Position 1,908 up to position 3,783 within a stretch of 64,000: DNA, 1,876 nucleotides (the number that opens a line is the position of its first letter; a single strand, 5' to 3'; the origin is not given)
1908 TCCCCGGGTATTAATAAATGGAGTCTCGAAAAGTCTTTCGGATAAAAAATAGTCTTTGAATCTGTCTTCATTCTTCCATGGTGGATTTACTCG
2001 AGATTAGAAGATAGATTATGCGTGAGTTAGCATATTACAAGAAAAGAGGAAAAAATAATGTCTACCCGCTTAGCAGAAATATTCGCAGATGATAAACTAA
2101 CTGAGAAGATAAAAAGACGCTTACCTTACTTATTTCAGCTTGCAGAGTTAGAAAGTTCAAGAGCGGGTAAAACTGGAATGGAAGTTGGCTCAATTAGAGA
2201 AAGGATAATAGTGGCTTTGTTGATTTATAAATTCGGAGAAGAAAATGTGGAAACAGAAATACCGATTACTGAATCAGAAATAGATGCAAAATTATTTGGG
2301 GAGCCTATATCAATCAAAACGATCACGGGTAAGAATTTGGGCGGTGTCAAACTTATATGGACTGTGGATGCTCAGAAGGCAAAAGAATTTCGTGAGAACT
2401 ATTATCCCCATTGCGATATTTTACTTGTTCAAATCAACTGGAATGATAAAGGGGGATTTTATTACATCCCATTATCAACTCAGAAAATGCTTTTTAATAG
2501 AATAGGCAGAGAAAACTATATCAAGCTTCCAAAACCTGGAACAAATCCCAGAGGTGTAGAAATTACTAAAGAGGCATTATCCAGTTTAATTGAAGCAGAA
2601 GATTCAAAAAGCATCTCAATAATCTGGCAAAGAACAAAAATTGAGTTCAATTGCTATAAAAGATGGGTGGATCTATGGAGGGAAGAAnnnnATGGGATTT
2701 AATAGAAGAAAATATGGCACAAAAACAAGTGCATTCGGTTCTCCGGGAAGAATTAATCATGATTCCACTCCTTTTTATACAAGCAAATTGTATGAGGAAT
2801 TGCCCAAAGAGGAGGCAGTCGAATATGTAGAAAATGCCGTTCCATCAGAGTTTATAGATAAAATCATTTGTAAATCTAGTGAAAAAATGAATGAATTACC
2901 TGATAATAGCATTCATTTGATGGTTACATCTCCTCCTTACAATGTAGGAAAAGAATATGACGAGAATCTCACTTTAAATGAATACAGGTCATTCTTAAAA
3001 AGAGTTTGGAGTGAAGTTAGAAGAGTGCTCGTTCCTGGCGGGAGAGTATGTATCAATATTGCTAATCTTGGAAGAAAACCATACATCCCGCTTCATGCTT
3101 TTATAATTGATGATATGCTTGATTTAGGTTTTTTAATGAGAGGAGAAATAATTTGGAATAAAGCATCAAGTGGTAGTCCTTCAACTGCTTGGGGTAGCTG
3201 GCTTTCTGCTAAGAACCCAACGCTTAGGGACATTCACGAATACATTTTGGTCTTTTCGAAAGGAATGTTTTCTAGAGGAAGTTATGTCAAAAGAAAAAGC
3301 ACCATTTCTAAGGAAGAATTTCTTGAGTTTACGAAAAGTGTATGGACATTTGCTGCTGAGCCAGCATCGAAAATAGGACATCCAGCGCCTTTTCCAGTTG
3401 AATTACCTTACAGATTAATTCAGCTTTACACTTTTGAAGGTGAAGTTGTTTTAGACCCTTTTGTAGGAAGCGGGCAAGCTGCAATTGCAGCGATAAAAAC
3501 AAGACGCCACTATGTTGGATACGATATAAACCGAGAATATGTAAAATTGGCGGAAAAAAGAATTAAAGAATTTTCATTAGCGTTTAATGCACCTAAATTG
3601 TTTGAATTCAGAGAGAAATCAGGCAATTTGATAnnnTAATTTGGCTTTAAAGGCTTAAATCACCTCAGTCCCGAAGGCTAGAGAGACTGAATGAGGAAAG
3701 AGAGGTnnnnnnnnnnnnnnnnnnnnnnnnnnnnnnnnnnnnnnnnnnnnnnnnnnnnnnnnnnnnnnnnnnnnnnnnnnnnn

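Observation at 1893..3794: R-M cassette bracketed by ~100-nt imperfect direct repeats that duplicate the start of the AbrB-like gene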

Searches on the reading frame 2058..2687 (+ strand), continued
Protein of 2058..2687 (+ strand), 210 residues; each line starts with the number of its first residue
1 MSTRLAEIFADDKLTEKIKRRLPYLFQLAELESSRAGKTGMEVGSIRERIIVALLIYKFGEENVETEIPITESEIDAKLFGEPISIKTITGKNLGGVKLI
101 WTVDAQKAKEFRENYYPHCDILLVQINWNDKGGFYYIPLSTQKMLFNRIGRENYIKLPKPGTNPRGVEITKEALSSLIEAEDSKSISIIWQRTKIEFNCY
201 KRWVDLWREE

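Call 51: search_protein_families(library=ncbifam, proteins=[window:2058-2687:+], max_evalue=0.01)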
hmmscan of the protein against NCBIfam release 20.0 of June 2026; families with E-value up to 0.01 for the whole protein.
window:2058-2687:+ (210 aa): 0 families

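Call 54: list_cluster_members(proteins=[P0012, P0132])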
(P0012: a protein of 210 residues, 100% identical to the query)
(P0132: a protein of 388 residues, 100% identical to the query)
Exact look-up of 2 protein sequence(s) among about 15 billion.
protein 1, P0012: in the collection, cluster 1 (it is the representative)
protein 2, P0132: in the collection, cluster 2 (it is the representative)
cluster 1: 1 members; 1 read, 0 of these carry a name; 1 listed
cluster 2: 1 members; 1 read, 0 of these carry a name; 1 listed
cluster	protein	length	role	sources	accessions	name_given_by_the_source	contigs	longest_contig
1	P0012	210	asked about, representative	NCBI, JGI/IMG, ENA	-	-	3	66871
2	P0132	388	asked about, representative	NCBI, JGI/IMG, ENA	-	-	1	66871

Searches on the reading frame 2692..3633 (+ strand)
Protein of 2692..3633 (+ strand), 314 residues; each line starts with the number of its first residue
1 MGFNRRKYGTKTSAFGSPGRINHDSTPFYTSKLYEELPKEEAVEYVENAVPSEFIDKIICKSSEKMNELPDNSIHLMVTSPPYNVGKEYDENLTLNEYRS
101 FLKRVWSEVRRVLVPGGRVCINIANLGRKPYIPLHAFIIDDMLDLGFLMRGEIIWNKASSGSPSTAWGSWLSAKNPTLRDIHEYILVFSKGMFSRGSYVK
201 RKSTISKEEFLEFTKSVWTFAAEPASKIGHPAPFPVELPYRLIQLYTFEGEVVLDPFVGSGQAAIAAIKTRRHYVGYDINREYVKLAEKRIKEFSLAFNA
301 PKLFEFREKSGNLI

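Call 6: search_protein_families(library=pfam, proteins=[window:2692-3633:+], max_evalue=0.1)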
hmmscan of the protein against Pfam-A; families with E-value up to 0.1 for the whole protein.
window:2692-3633:+ (314 aa): 8 families
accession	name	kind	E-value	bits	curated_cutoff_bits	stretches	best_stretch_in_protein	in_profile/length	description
PF01555.25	N6_N4_Mtase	-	1.5e-47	162.8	26.7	1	74-289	1-221/221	DNA methylase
PF13847.12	Methyltransf_31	-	1.7e-05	24.9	27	1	249-296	3-53/145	Methyltransferase domain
PF08241.18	Methyltransf_11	-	8e-05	23.7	21.2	0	258-308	5-58/95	Methyltransferase domain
PF02086.21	MethyltransfD12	-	0.00042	20.6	22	1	250-302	21-74/253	D12 class N6 adenine-specific DNA methyltransferase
PF13649.12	Methyltransf_25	-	0.00058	20.9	27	1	253-295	1-45/97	Methyltransferase domain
PF01170.24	UPF0020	-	0.0021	18.2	22.3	0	230-273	8-52/197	RMKL-like, methyltransferase domain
PF08242.18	Methyltransf_12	-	0.016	16.3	30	0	259-297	6-46/98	Methyltransferase domain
PF05175.20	MTS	-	0.032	14.3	23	0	40-94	65-119/170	Methyltransferase small domain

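Call 50: search_solved_structures(query=window:2692-3633:+)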
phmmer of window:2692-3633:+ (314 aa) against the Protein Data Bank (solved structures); distinct sequences matched with E-value up to 0.001: 12.
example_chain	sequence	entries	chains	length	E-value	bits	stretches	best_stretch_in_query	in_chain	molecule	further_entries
2zie_A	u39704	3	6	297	2.2e-35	125.7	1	63-292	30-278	Putative modification methylase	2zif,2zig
8s9n_A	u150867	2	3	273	1.5e-23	86.9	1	54-291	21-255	DNA cytosine-N4 methyltransferase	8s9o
8s9m_A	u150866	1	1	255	1.7e-23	86.7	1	58-291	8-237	DNA cytosine-N4 methyltransferase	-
8urk_A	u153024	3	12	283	4.4e-16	62.4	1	215-293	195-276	Methyltransferase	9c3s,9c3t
9c3u_A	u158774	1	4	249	6.7e-16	61.7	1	215-292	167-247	Methyltransferase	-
1nw8_A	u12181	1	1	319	9.6e-12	48.1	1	59-280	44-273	MODIFICATION METHYLASE RSRI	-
1boo_A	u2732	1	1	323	1e-11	48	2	229-291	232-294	PROTEIN (N-4 CYTOSINE-SPECIFIC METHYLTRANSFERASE PVU II)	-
1eg2_A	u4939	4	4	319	1.4e-11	47.6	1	59-280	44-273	MODIFICATION METHYLASE RSRI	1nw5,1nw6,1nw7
1g60_A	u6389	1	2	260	2e-11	47.1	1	226-288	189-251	Adenine-specific Methyltransferase MboIIA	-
6pbd_A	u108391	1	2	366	1.5e-10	44.2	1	63-293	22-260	Modification methylase CcrMI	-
5hek_A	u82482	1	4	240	5.3e-09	39.1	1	221-294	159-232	Adenine specific DNA methyltransferase (DpnA)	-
5hfj_A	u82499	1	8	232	7.8e-09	38.5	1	221-292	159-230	Adenine specific DNA methyltransferase (DpnA)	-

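Call 51: search_protein_families(library=ncbifam, proteins=[window:2692-3633:+], max_evalue=0.01)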
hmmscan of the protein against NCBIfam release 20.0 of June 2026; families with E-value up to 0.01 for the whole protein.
window:2692-3633:+ (314 aa): 11 families
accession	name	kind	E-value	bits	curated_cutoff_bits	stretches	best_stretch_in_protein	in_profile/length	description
NF008572.0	PRK11524.1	equivalog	9e-22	77.5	292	1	62-303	22-267/294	adenine-specific DNA-methyltransferase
NF050803.1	DnaMtaseCcrMCaul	equivalog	2e-17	63.2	830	1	229-295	185-251/350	adenine-specific DNA-methyltransferase CcrM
NF010253.0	PRK13699.1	subfamily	1e-14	54.8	244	1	228-301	142-215/226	DNA methyltransferase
TIGR01177.1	TIGR01177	hypoth_equivalog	0.00034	20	316.55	0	249-294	182-227/330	TIGR01177 family methyltransferase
NF040538.1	methyl_ArsM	equivalog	0.00041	19.6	500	0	246-303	58-118/356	arsinothricin biosynthesis methyltransferase ArsM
NF011529.0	PRK14968.1-3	equivalog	0.00046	19.7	162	1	245-304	30-92/198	putative methyltransferase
NF047732.1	tRNAMtaseTrm5bMeth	equivalog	0.0016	17.5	500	0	250-292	199-240/337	tRNA (guanine(37)-N1)-methyltransferase Trm5b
NF043040.1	corrin_prot_MT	hypoth_equivalog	0.0017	17.9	180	0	241-296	33-88/216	corrinoid protein-associated methyltransferase CpaM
NF040721.1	Trm14_Arch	equivalog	0.0022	17.2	280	0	230-273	171-215/370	tRNA (guanine(6)-N2)-methyltransferase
TIGR01934.1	MenG_MenH_UbiE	subfamily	0.0077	15.6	158.35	0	248-294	38-85/223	ubiquinone/menaquinone biosynthesis methyltransferase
NF001244.0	PRK00216.1-5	equivalog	0.0086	15.4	216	0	246-293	45-95/236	bifunctional demethylmenaquinone methyltransferase/2-methoxy-6-polyprenyl-1,4-benzoquinol methylase UbiE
